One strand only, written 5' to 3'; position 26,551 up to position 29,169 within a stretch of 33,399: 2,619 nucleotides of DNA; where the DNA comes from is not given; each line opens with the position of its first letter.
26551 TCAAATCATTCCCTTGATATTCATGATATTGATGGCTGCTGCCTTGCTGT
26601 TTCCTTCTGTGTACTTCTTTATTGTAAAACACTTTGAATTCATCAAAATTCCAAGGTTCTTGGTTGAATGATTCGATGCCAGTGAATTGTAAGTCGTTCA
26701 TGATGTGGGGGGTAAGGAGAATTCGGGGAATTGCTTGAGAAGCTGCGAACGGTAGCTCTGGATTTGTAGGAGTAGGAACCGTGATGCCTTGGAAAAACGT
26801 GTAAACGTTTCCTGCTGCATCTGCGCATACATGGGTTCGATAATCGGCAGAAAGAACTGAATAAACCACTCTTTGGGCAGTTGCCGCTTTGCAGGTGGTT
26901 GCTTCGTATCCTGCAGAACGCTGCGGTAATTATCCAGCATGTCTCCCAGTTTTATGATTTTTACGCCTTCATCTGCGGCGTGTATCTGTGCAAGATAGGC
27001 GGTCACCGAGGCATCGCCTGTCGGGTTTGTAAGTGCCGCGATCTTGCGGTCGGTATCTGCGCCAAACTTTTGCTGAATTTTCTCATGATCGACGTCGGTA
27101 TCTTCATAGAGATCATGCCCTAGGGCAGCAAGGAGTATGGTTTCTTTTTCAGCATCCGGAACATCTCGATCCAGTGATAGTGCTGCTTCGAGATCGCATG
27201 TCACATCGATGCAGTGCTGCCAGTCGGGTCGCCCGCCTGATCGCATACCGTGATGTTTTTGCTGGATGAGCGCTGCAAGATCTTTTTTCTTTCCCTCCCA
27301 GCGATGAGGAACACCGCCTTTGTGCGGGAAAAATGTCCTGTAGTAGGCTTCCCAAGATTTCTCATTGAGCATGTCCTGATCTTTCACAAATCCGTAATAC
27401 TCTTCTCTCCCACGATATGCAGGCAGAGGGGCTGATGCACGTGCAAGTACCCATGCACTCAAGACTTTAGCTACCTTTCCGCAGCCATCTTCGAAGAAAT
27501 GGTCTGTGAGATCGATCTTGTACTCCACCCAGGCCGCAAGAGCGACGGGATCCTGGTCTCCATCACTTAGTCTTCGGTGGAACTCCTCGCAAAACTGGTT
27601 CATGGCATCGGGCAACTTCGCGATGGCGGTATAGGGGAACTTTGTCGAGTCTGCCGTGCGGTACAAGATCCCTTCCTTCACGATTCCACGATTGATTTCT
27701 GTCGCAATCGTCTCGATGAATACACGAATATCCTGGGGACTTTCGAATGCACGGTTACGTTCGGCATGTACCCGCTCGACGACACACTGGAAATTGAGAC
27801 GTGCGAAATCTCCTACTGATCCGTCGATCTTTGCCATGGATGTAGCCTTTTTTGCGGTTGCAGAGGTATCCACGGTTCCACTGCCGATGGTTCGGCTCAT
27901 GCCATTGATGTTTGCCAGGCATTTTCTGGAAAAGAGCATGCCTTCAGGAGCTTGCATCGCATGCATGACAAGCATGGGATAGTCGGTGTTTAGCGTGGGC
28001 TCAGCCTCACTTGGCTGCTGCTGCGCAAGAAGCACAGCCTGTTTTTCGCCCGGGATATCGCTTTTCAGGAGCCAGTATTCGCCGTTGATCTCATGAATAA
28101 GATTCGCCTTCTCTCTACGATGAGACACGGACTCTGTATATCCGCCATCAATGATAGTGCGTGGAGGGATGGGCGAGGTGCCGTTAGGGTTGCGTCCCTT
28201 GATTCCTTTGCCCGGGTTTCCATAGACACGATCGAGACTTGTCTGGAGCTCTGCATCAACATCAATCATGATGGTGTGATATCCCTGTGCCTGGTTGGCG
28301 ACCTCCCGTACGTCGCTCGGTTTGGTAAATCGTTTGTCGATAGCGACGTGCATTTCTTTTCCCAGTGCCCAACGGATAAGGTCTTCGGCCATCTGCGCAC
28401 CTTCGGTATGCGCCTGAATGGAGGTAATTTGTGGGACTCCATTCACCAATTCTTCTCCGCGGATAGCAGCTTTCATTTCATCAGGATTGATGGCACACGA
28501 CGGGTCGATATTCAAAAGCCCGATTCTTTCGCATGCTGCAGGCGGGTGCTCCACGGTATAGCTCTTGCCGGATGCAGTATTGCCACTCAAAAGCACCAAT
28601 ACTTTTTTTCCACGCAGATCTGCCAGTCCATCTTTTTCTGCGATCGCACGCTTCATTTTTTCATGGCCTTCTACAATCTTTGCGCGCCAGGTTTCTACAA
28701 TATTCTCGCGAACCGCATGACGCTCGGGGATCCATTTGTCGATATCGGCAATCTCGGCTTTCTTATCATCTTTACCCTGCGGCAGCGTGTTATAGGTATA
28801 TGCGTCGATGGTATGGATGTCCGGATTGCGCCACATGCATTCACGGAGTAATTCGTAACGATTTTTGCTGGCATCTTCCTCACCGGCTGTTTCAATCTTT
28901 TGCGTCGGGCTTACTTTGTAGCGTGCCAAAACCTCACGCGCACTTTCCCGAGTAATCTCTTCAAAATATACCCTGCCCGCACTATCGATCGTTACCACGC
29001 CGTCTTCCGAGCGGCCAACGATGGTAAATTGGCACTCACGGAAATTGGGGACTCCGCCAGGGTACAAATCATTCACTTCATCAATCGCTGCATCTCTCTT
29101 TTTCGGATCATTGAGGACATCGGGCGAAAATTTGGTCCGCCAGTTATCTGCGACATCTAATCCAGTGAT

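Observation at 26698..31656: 1,652-aa single polypeptide fusing cNMP sensor modules with Zeta-like kinase, Fic/Doc-like and RelA/SpoT-HD modules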

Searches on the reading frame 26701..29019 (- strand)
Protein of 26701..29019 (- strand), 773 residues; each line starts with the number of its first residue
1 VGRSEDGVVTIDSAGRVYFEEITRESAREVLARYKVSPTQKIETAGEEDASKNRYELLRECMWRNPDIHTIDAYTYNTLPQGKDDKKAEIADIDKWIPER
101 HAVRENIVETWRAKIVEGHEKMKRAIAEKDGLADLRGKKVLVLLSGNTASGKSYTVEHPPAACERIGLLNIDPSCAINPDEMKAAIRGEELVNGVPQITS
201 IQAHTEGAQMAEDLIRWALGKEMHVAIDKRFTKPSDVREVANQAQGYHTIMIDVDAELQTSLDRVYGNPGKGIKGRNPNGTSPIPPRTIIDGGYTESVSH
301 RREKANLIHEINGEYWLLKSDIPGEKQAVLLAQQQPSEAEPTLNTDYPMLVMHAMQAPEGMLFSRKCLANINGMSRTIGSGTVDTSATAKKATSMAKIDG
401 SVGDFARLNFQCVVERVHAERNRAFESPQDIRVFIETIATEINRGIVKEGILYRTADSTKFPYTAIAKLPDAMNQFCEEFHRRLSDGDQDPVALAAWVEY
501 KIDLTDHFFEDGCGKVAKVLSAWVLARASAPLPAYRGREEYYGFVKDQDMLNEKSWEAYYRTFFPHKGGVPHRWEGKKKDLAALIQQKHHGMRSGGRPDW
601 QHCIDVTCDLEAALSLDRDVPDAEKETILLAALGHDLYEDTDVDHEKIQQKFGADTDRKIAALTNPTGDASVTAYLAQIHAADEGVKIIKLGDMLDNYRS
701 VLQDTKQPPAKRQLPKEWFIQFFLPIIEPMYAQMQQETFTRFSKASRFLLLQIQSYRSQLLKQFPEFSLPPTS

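Call 31: find_homologous_proteins(query=window:26701-29019:-, max_evalue=0.001)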
Query window:26701-29019:- (773 aa): 8 proteins with E <= 0.001 among 8000 candidates.
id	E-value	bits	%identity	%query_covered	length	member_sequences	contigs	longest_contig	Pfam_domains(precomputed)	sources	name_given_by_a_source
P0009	1.4e-278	945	96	55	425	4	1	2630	-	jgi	jgi:hypothetical protein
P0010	5.5e-70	255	33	72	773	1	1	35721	PF06414.19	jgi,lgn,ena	-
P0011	3.4e-64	236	52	21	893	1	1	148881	PF13671.13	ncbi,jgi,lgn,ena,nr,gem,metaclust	ncbi:hypothetical protein AMJ57_00935 [Parcubacteria bacterium SG8_24]|nr:MAG: hypothetical protein 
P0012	3.0e-58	216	31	65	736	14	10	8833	PF06414.19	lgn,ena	-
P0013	1.1e-57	214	32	55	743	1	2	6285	-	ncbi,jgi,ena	ncbi:MAG: hypothetical protein WCP03_03280 [Candidatus Saccharibacteria bacterium]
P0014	3.3e-57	213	48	22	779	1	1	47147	PF06414.19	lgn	-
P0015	3.5e-51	193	41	25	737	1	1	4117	-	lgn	-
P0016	3.1e-16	77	30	35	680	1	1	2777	PF06414.19,PF13671.13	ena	-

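Call 43: search_solved_structures(query=A4, max_evalue=0.01, show_alignments=3)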
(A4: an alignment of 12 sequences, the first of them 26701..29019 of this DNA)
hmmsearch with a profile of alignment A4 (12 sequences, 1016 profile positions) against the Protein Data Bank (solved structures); distinct sequences matched with E-value up to 0.01: 29.
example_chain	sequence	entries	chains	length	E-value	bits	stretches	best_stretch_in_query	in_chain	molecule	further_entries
4z8v_A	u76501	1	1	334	1.5e-69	238.5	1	278-603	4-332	AvrRxo1-ORF1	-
4z8q_A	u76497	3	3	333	1.8e-69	238.3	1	279-603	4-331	AvrRxo1-ORF1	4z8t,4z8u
3nqw_A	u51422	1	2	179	2.5e-10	42.4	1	843-963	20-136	CG11900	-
3nr1_A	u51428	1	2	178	6.1e-07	31.3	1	846-963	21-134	HD domain-containing protein 3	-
5vxa_A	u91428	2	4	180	6.3e-06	27.9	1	846-963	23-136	Guanosine-3',5'-bis(diphosphate) 3'-pyrophosphohydrolase MESH1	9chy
4yf1_A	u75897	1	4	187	1.1e-05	27.1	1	881-965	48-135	Lmo0812 protein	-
7qps_A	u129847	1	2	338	1.1e-05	27.1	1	852-982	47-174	ACT domain protein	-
7qpr_A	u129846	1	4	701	3.7e-05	25.4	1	852-982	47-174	ACT domain protein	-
6yvc_A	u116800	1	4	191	8.4e-05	24.2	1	872-955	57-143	Bifunctional (P)ppGpp synthetase/guanosine-3',5'-bis(Diphosphate) 3'-pyrophosphohydrolase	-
7ohg_A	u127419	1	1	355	9.1e-05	24.1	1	839-985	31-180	Guanosine-3',5'-bis(Diphosphate) 3'-pyrophosphohydrolase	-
6s2t_A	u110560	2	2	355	9.1e-05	24.1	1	839-985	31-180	(P)ppGpp synthetase I, SpoT/RelA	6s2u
6s2v_A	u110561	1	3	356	9.2e-05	24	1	839-985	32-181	(P)ppGpp synthetase I, SpoT/RelA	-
6z3n_AAA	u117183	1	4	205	0.0001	23.9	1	872-955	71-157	Hydrolase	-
9yz5_A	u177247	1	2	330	0.00043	21.8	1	719-800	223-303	Protein adenylyltransferase FICD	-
6i7j_A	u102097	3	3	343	0.00044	21.8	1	719-800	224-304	Adenosine monophosphate-protein transferase FICD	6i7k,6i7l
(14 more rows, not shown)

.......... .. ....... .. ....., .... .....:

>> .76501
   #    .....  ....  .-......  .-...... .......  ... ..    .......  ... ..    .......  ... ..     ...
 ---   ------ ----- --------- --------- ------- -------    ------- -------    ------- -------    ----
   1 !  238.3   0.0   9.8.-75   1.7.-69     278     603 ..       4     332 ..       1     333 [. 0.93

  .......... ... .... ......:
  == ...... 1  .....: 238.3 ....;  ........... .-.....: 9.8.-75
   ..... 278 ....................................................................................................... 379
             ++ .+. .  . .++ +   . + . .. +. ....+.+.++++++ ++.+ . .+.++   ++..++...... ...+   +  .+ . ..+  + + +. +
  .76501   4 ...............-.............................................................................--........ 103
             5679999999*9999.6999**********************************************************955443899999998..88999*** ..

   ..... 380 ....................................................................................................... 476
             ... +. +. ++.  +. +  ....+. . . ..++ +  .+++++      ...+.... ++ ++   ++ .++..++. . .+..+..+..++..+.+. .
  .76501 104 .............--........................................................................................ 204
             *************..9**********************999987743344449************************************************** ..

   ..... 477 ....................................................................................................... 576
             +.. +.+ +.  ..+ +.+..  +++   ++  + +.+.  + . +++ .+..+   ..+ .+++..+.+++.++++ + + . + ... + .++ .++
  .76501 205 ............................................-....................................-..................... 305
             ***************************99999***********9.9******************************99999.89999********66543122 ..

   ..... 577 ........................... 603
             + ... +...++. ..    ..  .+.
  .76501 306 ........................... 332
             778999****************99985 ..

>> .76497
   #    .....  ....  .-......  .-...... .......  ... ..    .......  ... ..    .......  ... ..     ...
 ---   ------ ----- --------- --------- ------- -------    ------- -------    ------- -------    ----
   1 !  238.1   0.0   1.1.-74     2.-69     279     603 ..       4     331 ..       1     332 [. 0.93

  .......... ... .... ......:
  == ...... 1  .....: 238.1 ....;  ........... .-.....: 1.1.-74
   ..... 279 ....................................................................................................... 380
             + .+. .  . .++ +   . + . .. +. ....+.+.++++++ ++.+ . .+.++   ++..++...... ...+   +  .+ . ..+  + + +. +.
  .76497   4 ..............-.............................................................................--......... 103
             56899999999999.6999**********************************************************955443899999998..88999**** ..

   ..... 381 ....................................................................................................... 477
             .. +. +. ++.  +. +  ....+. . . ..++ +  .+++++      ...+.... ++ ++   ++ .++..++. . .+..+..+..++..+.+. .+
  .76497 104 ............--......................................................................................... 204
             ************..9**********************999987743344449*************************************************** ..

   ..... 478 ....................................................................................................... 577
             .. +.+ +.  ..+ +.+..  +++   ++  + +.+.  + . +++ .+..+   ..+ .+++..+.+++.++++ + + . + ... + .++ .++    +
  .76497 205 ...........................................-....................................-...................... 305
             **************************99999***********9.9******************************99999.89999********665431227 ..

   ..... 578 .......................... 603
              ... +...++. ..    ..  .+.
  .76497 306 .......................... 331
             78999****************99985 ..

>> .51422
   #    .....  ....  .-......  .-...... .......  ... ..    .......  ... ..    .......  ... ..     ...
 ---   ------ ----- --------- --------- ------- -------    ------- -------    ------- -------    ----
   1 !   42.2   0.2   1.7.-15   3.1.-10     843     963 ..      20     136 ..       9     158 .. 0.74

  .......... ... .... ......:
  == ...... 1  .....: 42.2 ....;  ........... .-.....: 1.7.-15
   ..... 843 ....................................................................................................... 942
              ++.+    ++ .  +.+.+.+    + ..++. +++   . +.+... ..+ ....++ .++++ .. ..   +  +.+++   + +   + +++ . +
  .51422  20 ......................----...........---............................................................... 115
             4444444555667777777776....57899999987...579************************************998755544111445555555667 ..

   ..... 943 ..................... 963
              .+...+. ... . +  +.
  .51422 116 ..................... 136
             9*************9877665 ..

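Call 52: find_encoding_contigs(protein=P0011, flank=4000, max_places=1)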
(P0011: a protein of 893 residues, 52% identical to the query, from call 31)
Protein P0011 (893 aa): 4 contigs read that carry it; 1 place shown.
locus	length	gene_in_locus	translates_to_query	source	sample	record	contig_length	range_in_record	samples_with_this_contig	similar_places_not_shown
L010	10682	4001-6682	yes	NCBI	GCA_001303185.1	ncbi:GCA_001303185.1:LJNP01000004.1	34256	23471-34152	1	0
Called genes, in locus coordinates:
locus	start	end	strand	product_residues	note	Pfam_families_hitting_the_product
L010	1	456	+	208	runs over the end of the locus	-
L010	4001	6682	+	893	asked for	PF13671:AAA_33 (faint)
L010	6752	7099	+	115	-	-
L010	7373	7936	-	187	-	-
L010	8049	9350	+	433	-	PF05496:RuvB_N, PF00004:AAA, PF07728:AAA_5 (faint), PF13173:AAA_14 (weak), PF16193:AAA_assoc_2, PF12002:MgsA_C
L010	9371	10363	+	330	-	-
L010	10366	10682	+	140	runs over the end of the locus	?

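Call 53: find_encoding_contigs(protein=P0010, flank=4000, max_places=1)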
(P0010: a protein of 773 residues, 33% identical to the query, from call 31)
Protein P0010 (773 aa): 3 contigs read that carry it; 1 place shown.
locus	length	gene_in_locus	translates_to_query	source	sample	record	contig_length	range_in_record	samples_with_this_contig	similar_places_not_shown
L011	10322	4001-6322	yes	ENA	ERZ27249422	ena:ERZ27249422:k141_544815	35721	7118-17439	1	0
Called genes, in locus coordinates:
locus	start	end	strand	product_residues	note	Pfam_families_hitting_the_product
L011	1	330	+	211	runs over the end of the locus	PF03703:bPH_2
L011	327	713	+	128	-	PF04977:DivIC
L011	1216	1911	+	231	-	PF02353:CMAS (weak), PF13489:Methyltransf_23, PF03848:TehB (weak), PF05175:MTS (weak), PF13847:Methyltransf_31, PF08241:Methyltransf_11, PF08242:Methyltransf_12, PF13649:Methyltransf_25, +2 more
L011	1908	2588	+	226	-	PF00005:ABC_tran, PF13304:AAA_21 (faint)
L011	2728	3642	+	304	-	PF18075:FtsX_ECD, PF02687:FtsX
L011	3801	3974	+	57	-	-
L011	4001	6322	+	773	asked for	PF06414:Zeta_toxin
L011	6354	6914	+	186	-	PF13328:HD_4 (weak)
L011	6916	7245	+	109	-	-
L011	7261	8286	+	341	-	PF01073:3Beta_HSD, PF01370:Epimerase, PF02719:Polysacc_synt_2, PF04321:RmlD_sub_bind, PF07993:NAD_binding_4 (faint), PF13460:NAD_binding_10 (weak), PF16363:GDP_Man_Dehyd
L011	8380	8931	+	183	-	-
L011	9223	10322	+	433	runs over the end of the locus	-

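Call 54: find_encoding_contigs(protein=P0012, flank=4000, max_places=2)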
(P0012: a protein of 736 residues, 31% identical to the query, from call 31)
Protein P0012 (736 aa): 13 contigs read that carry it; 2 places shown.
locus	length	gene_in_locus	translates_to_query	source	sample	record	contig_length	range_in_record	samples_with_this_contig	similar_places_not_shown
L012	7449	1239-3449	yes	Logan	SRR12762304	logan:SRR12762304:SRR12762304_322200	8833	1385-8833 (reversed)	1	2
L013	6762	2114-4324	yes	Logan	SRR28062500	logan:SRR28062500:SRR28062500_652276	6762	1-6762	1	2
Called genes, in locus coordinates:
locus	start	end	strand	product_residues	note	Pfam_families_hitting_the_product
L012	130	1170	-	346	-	PF02016:Peptidase_S66, PF17676:Peptidase_S66C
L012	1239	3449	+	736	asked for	PF06414:Zeta_toxin (weak)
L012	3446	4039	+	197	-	-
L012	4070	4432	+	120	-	-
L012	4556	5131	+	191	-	PF04011:LemA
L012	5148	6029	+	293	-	PF01435:Peptidase_M48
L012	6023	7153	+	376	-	-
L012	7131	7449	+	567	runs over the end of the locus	?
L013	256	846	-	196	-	PF12146:Hydrolase_4 (faint), PF12697:Abhydrolase_6 (faint), PF06821:Ser_hydrolase, PF00561:Abhydrolase_1 (faint)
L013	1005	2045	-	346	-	PF02016:Peptidase_S66, PF17676:Peptidase_S66C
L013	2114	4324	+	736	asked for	PF06414:Zeta_toxin (weak)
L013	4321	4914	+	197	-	-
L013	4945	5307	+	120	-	-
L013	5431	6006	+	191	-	PF04011:LemA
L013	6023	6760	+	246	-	?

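Call 59: predict_structure(alignment_id=A4)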
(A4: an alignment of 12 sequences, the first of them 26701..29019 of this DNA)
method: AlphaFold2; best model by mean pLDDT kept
length: 773 residues; sequences in the alignment: 12
mean_pLDDT: 85.8   pTM: 0.77
mean pLDDT of the five models: 85.8, 82.7, 81.8, 79.3, 78.1
residues with pLDDT >= 90: 356; 70-90: 342; 50-70: 51; < 50: 24
segments of 3 or more residues with pLDDT < 50: 39-52, 708-712, 769-773
pLDDT, mean of each block of 10 residues (from residue 1): 71 72 84 64 41 73 88 77 67 83 93 97 95 93 91 89 89 93 88 76 89 95 95 91 94 91 86 77 76 85 92 94 88 91 89 78 88 86 78 79 89 91 94 96 90 89 92 98 94 96 93 94 94 85 80 89 82 92 90 74 92 90 95 90 89 95 75 84 94 91 63 66 86 92 92 87 63 34
secondary structure, 60 per line:
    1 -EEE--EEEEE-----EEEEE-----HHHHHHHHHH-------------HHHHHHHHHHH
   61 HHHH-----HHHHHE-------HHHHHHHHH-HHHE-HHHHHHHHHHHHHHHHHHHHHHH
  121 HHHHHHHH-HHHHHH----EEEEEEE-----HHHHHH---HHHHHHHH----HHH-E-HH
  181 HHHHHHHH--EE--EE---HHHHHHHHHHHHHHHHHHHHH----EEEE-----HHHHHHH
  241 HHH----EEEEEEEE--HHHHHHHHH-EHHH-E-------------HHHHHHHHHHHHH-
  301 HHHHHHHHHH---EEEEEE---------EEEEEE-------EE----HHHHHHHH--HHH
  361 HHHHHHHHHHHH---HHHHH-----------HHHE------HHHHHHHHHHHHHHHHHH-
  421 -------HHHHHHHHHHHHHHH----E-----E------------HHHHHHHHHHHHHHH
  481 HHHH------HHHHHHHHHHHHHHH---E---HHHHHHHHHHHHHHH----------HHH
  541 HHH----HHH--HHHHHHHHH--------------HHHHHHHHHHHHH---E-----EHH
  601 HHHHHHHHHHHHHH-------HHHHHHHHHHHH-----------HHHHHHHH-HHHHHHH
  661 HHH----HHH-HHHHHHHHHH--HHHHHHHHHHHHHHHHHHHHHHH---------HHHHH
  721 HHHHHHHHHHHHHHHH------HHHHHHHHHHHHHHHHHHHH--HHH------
elements in order (helices of 4 or more, strands of 3 or more residues): E2-4 E7-11 E17-21 H27-36 H50-64 H70-74 H83-91 H98-128 H130-135 E140-146 H152-157 H161-168 H179-188 H200-220 E225-228 H234-243 E248-255 H258-266 H287-299 H301-310 E314-319 E329-334 H348-355 H358-372 H376-380 H402-419 H428-442 H466-484 H491-505 H513-527 H538-543 H553-561 H576-588 H599-614 H622-633 H645-652 H654-663 H672-681 H684-706 H716-736 H743-762
